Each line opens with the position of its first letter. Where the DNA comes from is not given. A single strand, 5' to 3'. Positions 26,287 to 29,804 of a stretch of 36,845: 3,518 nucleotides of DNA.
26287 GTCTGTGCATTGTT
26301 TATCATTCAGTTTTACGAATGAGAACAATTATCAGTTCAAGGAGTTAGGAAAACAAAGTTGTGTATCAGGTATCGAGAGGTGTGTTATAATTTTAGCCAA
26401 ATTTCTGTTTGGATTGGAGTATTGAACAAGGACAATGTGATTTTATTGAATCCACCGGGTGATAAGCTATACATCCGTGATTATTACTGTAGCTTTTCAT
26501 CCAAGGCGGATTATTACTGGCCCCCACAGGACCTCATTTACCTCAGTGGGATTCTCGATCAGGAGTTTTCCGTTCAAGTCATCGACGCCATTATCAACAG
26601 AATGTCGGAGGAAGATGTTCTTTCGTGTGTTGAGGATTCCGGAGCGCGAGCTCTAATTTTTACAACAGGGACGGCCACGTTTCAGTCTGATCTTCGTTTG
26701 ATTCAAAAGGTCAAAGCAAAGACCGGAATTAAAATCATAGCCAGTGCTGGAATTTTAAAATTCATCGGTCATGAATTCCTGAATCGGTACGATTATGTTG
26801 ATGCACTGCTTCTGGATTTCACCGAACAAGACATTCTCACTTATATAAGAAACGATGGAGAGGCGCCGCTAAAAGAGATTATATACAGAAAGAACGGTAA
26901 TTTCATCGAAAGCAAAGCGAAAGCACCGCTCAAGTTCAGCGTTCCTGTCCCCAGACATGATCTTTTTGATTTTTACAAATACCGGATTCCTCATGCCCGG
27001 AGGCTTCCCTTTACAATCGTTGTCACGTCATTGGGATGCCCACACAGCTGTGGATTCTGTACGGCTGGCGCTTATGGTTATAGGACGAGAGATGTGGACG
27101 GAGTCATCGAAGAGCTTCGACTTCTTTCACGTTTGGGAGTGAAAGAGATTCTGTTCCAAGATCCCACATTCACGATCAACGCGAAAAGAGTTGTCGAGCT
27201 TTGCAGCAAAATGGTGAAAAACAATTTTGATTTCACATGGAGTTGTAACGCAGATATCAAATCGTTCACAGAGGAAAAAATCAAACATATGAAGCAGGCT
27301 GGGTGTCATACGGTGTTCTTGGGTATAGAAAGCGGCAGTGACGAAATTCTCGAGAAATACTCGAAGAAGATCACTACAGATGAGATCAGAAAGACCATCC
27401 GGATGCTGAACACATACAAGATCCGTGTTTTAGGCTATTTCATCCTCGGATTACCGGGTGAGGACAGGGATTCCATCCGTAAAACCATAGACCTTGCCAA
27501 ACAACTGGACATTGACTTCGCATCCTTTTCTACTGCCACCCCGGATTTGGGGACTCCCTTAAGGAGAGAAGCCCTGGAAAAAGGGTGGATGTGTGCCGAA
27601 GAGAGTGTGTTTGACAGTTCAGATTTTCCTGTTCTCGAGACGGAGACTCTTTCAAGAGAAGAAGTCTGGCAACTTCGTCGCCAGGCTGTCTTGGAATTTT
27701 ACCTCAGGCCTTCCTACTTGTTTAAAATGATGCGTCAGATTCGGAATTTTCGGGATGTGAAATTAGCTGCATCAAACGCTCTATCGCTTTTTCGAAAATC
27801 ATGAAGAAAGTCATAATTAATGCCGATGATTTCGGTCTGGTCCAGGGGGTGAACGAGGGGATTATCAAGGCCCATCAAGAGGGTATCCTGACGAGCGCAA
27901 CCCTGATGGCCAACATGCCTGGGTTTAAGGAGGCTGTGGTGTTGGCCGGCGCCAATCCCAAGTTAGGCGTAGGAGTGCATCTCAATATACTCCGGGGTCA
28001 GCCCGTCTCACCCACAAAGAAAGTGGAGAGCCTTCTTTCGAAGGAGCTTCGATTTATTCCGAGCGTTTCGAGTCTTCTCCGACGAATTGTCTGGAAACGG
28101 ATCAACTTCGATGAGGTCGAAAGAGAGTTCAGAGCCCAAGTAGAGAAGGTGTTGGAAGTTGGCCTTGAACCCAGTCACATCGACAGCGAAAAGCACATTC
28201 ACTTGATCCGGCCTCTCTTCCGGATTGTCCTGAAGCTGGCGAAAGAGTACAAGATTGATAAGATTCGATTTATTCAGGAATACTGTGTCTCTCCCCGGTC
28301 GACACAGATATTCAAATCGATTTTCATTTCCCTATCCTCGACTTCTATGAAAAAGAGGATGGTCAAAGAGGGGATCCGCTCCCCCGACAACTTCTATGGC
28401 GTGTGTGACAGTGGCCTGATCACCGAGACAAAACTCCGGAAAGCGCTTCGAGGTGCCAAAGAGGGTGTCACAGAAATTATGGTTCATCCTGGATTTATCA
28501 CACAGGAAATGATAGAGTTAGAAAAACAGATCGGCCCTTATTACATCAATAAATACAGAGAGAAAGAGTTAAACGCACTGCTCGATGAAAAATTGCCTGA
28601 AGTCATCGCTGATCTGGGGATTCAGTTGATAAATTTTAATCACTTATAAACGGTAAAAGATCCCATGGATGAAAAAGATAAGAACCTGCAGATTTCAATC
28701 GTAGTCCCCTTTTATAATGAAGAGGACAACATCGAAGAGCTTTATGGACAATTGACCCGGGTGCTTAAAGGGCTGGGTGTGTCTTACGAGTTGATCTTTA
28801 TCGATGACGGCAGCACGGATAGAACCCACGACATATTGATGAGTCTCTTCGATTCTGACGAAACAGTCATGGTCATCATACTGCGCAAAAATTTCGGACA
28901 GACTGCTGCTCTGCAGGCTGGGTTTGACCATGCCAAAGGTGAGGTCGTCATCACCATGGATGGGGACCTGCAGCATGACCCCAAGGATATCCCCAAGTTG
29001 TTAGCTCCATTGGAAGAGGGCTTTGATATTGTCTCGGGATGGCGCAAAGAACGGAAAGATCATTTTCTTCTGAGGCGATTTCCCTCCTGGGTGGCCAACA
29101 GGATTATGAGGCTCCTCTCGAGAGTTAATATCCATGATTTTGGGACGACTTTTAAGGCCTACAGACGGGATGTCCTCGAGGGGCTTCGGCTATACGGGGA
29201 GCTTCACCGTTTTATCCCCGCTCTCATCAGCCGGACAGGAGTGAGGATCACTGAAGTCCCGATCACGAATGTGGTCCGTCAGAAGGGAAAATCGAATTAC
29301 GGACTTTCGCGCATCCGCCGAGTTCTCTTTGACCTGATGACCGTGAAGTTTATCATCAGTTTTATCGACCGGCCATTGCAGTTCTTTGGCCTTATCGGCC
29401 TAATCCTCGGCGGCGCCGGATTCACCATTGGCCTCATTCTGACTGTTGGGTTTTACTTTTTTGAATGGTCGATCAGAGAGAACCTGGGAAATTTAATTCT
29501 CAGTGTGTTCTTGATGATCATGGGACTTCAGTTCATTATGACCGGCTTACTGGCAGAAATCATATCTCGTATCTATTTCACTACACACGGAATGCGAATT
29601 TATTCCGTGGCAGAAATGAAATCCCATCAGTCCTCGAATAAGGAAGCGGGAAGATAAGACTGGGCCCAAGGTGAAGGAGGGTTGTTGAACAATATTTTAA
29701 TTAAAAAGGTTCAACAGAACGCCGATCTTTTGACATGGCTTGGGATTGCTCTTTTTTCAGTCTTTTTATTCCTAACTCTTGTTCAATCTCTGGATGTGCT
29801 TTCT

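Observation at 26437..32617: B12-radical SAM + YdjC deacetylase + polyprenyl-phosphate GT2 + GT-C (+ acyltransferase) operon: Arn/Lgm-style lipid-carrier aminosugar delivery with an added radical tailoring step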

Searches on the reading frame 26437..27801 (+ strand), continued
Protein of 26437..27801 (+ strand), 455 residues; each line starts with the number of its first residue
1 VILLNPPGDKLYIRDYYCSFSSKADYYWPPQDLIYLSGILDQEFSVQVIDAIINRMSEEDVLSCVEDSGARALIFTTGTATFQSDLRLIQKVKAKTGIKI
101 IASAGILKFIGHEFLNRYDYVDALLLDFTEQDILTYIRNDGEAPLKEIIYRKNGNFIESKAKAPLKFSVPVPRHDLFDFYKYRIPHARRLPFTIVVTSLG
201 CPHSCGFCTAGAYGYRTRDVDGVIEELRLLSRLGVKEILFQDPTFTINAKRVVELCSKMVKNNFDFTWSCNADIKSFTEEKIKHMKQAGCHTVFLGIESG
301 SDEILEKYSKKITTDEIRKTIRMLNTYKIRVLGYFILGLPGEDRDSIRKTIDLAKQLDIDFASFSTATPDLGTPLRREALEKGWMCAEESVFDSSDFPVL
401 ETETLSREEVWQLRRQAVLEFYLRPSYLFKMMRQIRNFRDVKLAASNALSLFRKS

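Call 61: predict_structure(alignment_id=A1)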
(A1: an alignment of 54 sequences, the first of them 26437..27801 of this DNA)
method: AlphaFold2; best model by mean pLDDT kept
length: 455 residues; sequences in the alignment: 54
mean_pLDDT: 95.4   pTM: 0.93
mean pLDDT of the five models: 95.4, 95.0, 94.5, 93.2, 93.1
residues with pLDDT >= 90: 412; 70-90: 43; 50-70: 0; < 50: 0
segments of 3 or more residues with pLDDT < 50: none
pLDDT, mean of each block of 10 residues (from residue 1): 97 94 94 98 98 98 97 97 97 98 96 96 97 93 90 93 92 97 94 97 94 94 99 98 95 98 98 96 98 97 94 96 98 98 97 97 95 95 92 92 97 97 95 88 87 84
secondary structure, 60 per line:
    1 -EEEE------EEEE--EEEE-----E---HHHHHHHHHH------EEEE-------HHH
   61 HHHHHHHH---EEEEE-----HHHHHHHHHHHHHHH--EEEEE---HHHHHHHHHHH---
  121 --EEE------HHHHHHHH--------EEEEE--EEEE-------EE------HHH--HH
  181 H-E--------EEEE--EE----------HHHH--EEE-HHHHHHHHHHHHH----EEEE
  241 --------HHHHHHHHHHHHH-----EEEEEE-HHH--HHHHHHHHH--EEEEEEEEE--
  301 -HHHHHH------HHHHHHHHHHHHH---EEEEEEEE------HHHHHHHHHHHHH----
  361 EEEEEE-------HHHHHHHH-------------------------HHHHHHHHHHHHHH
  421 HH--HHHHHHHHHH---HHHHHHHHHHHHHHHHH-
elements in order: E2-5 E12-15 E18-21 H31-40 E47-50 H58-68 E72-76 H82-96 E99-103 H107-117 E123-125 H132-139 E148-152 E155-158 E192-195 H210-213 E216-218 H220-232 E237-240 H249-261 E267-272 H279-287 E290-298 H302-307 H314-326 E330-337 H344-356 E361-366 H374-381 H407-422 H425-434 H438-454

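Call 63: search_solved_structures(query=window:26437-27801:+, max_evalue=1e-10, show_alignments=2)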
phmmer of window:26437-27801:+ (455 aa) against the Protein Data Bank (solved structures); distinct sequences matched with E-value up to 1e-10: 2.
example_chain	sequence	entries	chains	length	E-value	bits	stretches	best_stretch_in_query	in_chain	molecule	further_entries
6fd2_B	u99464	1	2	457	7.7e-34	120.2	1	169-409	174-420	Putative apramycin biosynthetic oxidoreductase 4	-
9ccb_A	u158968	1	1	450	2.4e-15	59.2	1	194-379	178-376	Radical SAM core domain-containing protein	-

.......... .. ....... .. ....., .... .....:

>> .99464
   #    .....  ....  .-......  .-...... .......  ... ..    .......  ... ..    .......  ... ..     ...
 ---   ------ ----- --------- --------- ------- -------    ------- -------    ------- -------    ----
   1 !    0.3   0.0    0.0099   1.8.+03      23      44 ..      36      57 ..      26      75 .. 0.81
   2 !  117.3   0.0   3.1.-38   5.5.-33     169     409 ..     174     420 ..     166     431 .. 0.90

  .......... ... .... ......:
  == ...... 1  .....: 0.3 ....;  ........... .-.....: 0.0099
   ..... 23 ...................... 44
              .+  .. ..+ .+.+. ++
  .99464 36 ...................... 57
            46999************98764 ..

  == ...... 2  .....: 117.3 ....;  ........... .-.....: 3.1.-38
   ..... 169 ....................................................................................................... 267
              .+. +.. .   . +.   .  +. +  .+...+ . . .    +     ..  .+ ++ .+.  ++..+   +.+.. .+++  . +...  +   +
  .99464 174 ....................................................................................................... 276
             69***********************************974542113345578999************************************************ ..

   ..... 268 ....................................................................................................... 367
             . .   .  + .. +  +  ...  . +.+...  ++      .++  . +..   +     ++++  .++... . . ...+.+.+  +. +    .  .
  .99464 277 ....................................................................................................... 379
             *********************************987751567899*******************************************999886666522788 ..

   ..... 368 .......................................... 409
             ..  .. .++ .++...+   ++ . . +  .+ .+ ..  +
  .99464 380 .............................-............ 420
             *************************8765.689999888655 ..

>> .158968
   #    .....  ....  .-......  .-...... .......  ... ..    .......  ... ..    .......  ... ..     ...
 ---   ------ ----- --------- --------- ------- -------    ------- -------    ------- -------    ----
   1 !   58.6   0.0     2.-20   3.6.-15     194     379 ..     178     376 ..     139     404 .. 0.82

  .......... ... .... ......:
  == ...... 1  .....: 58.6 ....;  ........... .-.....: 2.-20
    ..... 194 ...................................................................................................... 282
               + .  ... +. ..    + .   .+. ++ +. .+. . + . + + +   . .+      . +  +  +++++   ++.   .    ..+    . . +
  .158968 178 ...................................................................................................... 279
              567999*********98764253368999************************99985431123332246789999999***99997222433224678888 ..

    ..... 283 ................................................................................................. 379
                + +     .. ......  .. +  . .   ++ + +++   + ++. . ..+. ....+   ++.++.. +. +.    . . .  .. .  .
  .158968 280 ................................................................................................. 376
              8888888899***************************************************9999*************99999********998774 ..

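Call 64: fold_search(model_id=the predicted structure, library=pdb)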
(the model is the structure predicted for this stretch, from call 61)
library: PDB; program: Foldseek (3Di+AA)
matches with E <= 10: 1895; with E <= 0.001: 252
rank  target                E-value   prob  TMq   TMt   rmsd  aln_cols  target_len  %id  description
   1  6fd2_A                7.2e-29  1.00  0.78  0.78   6.3       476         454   22  Radical SAM 1,2-diol dehydratase AprD4 in complex with its substrate paromamine (released 2018-01-17)
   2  6fd2_B                3.5e-28  1.00  0.77  0.78   6.1       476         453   23  Radical SAM 1,2-diol dehydratase AprD4 in complex with its substrate paromamine (released 2018-01-17)
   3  9ccb                  8.4e-24  1.00  0.68  0.73   5.4       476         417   18  X-ray crystal structure of methyl-coenzyme M reductase glutamine methylase (MgmA) from Methanothermobacter marburgensis  (released 2025-01-01)
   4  6wte_A                2.1e-22  1.00  0.67  0.55   7.6       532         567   16  Structure of radical S-adenosylmethionine methyltransferase, TsrM, from Kitasatospora setae with cobalamin and [4Fe-4S (released 2020-12-23)
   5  6wte_B                2.1e-21  1.00  0.64  0.56   8.3       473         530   17  Structure of radical S-adenosylmethionine methyltransferase, TsrM, from Kitasatospora setae with cobalamin and [4Fe-4S (released 2020-12-23)
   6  6wtf_B                3.2e-21  1.00  0.64  0.55   7.4       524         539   16  Structure of radical S-adenosylmethionine methyltransferase, TsrM, from Kitasatospora setae with tryptophan substrate  (released 2020-12-23)
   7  6wtf_A                5.9e-21  1.00  0.64  0.54   6.7       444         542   17  Structure of radical S-adenosylmethionine methyltransferase, TsrM, from Kitasatospora setae with tryptophan substrate  (released 2020-12-23)
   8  5ul4                  2.6e-20  1.00  0.72  0.47   5.9       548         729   16  Structure of Cobalamin-dependent S-adenosylmethionine radical enzyme OxsB with aqua-cobalamin and S-adenosylmethionine b (released 2017-04-19)
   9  5ul3                  4.3e-20  1.00  0.71  0.47   6.1       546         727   16  Structure of Cobalamin-dependent S-adenosylmethionine radical enzyme OxsB with aqua-cobalamin bound (released 2017-04-19)
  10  5ul2                  7.0e-18  1.00  0.69  0.46   6.3       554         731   15  Structure of Apo, SeMet-labeled Cobalamin-dependent S-adenosylmethionine radical enzyme OxsB (released 2017-04-19)
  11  9n1b                  1.1e-17  1.00  0.69  0.52   7.2       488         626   16  Crystal structure of CysS from Corallococcus sp. CA054B with 5'-deoxyadenosine, methionine, and pantetheinylated 3-metho (released 2026-01-28)
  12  9n1c                  1.2e-17  1.00  0.68  0.52   4.8       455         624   16  Crystal structure of CysS from Corallococcus sp. CA054B with 5'-deoxyadenosine, methionine, and pantetheinylated 3-ethox (released 2026-01-28)
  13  7kdx_A                1.1e-16  1.00  0.67  0.48   5.4       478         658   15  Crystal structure of Streptomyces tokunonesis TokK with hydroxycobalamin, 5'-deoxyadenosine, and methionine (released 2022-01-12)
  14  7kdx_B                1.3e-16  1.00  0.67  0.48   5.4       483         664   15  Crystal structure of Streptomyces tokunonesis TokK with hydroxycobalamin, 5'-deoxyadenosine, and methionine (released 2022-01-12)
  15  7kdy_A                2.2e-16  1.00  0.68  0.49   5.6       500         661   16  Crystal structure of Streptomyces tokunonesis TokK with hydroxycobalamin, 5'-deoxyadenosine, methionine, and (2R)-pant (released 2022-01-12)
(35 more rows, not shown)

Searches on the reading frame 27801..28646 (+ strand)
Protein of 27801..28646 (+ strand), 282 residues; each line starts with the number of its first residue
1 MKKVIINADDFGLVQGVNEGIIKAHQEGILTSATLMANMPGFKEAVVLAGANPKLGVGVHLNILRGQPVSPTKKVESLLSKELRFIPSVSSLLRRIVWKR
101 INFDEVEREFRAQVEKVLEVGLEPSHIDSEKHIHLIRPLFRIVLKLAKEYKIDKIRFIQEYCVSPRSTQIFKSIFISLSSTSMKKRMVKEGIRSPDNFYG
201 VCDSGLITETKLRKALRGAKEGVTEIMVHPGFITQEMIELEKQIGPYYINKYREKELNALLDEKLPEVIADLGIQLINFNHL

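Call 4: search_protein_families(library=pfam, proteins=[window:27801-28646:+], max_evalue=0.01)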
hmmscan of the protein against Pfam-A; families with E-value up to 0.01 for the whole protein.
window:27801-28646:+ (282 aa): 1 family
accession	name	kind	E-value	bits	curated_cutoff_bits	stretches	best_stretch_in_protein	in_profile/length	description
PF04794.17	YdjC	-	5.5e-66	223.6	29.7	1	3-270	1-265/266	YdjC-like protein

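Call 5: search_protein_families(library=ncbifam, proteins=[window:27801-28646:+], max_evalue=0.01)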
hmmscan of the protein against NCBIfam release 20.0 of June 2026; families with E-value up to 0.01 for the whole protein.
window:27801-28646:+ (282 aa): 3 families
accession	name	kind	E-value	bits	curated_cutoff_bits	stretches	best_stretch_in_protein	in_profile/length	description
TIGR03473.1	HpnK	hypoth_equivalog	1.3e-55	188.6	232.6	1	1-281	1-280/283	hopanoid biosynthesis-associated protein HpnK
NF002559.0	PRK02134.1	equivalog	1.2e-51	175.7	227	1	2-281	3-248/249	chitin disaccharide deacetylase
NF052308.1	CarbhyDeactlThm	equivalog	3.7e-12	46.1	400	1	4-154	14-151/265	carbohydrate deacetylase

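Call 33: search_solved_structures(query=window:27801-28646:+, max_evalue=0.001)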
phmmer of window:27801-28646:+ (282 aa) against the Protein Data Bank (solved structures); distinct sequences matched with E-value up to 0.001: 4.
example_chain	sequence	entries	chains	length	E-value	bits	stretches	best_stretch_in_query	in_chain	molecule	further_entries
2i5i_A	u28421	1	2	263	1.1e-26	97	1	2-281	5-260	UPF0249 protein EF_3048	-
7vi8_A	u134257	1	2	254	1.8e-19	73.5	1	4-152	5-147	Chitooligosaccharide deacetylase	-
8jqe_A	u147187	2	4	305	3.9e-18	69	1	2-280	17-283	YdjC family protein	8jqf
2e67_A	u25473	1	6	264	4.3e-05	26.3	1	6-152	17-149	Hypothetical protein TTHB029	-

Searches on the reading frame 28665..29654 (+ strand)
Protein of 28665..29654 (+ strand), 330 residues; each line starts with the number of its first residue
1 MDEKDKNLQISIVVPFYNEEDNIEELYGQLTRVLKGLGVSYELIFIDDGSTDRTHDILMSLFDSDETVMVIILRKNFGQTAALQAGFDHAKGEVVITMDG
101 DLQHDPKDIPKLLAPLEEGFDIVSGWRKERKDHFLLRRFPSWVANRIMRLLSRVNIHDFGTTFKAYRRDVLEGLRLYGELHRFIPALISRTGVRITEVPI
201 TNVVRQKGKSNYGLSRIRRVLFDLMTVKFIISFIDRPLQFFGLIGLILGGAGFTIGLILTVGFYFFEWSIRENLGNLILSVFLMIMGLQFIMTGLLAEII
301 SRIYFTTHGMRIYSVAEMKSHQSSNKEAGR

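Call 4: search_protein_families(library=pfam, proteins=[window:28665-29654:+], max_evalue=0.01)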
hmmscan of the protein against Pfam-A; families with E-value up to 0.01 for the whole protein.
window:28665-29654:+ (330 aa): 3 families
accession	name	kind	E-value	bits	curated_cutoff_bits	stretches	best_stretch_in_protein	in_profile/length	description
PF00535.33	Glycos_transf_2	-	2.9e-36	125.4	23.3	1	11-172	1-165/168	Glycosyl transferase family 2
PF10111.15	Glyco_tranf_2_2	-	6.9e-09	36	27.3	1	11-105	1-95/276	Glycosyltransferase like family 2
PF13641.12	Glyco_tranf_2_3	-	0.00013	22.5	27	1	10-174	3-174/230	Glycosyltransferase like family 2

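Call 5: search_protein_families(library=ncbifam, proteins=[window:28665-29654:+], max_evalue=0.01)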
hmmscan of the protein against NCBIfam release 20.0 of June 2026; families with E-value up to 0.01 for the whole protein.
window:28665-29654:+ (330 aa): 22 families
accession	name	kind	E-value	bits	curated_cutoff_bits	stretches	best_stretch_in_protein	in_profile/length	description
NF007986.1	PRK10714.1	equivalog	9.1e-59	199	529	1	9-315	7-308/316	undecaprenyl-phosphate 4-deoxy-4-formamido-L-arabinose transferase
NF047588.1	GlcsyltransPgfSStrep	equivalog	1.7e-50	172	500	1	9-314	2-301/308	glycosyltransferase PgfS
TIGR04182.1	glyco_TIGR04182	equivalog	2.7e-26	92.6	325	1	10-302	2-284/293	S-layer glycoprotein N-glycosyltransferase AglJ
TIGR03937.1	PgaC_IcaA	equivalog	1.1e-18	67.4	422.3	1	5-113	42-147/407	poly-beta-1,6-N-acetyl-D-glucosamine synthase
NF047683.1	TeichurnBiosyTuaG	equivalog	6.2e-14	52.2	400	1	7-113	5-108/252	teichuronic acid biosynthesis protein TuaG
NF041391.1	DPhHxTase_Halo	equivalog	1.3e-13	50.4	375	1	17-175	4-154/213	dolichyl-phosphate hexose transferase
NF041875.1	EPS_EpsD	equivalog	5.8e-13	48.9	370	1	10-123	1-111/325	exopolysaccharide biosynthesis glycosyltransferase EpsD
NF058614.1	PPMAGASynPpgS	equivalog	1.3e-12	47.7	370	1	11-203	3-197/226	polyprenyl-phospho-N-acetylgalactosaminyl synthase PpgS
NF007482.0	PRK10073.1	equivalog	6.7e-12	45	423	1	6-114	4-108/334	glycosyltransferase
TIGR04283.1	glyco_like_mftF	equivalog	9.2e-11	41.7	182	1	10-111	1-91/221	TIGR04283 family arsenosugar biosynthesis glycosyltransferase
TIGR03965.1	mycofact_glyco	equivalog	3.5e-10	39.3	280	1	5-117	71-180/467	mycofactocin biosynthesis glycosyltransferase MftF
NF010496.0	PRK13915.1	equivalog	1.5e-09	37.4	262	1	4-117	28-143/307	glucosyl-3-phosphoglycerate synthase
NF038302.1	EPS_HpsE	equivalog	6.3e-07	28.7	300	1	9-102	2-97/307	hormogonium polysaccharide biosynthesis glycosyltransferase HpsE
TIGR03111.1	glyc2_xrt_Gpos1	hypoth_equivalog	6.4e-07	28.5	363.95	1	6-123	47-163/439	TIGR03111 family XrtG-associated glycosyltransferase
TIGR04242.1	nodulat_NodC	equivalog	7.2e-07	28.5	550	1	6-114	46-154/395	chitooligosaccharide synthase NodC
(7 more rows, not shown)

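Call 32: search_solved_structures(query=window:28665-29654:+, max_evalue=0.001)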
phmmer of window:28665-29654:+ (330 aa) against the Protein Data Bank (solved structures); distinct sequences matched with E-value up to 0.001: 23.
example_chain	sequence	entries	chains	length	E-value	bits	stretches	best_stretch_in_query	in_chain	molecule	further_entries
9hwj_A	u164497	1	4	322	1.8e-55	191.5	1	9-318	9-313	Undecaprenyl-phosphate 4-deoxy-4-formamido-L-arabinose transferase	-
9bhc_C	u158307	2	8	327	3.1e-55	190.7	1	9-316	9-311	Undecaprenyl-phosphate 4-deoxy-4-formamido-L-arabinose transferase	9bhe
8vxh_A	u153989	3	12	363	4.5e-55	190.2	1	9-316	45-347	Undecaprenyl-phosphate 4-deoxy-4-formamido-L-arabinose transferase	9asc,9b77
5eke_A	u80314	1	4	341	5.6e-39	137.3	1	6-318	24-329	Uncharacterized glycosyltransferase sll0501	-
5ekp_C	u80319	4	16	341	6.3e-39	137.2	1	6-318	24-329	Uncharacterized glycosyltransferase sll0501 | Glycosyltransferase sll0501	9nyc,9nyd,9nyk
9nye_A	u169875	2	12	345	6.6e-39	137.1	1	6-318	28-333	Glycosyltransferase sll0501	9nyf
5mlz_A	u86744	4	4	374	2.5e-28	102.3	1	7-253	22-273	Dolichol monophosphate mannose synthase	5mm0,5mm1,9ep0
5hea_A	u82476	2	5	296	1.2e-07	34.5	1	8-218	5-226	Putative glycosyltransferase (GalT1)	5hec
8bz8_A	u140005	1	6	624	1.2e-06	31.1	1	5-126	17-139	Glycosyltransferase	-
8bz4_A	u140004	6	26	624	1.2e-06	31.1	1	5-126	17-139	Glycosyltransferase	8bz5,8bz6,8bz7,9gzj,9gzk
7pdo_A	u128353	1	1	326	1.4e-06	30.9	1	9-128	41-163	Glucosyl-3-phosphoglycerate synthase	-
7p5l_A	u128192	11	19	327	1.4e-06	30.9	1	9-128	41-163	Glucosyl-3-phosphoglycerate synthase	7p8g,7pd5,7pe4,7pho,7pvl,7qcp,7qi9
4y6n_A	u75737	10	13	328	1.9e-05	27.1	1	9-124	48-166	Glucosyl-3-phosphoglycerate synthase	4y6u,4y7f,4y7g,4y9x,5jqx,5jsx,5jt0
3e25_A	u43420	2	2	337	2.1e-05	27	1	9-124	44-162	Putative uncharacterized protein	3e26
4ddz_A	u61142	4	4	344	2.2e-05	27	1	9-124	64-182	GLUCOSYL-3-PHOSPHOGLYCERATE SYNTHASE (GpgS) | Glucosyl-3-phosphoglycerate synthase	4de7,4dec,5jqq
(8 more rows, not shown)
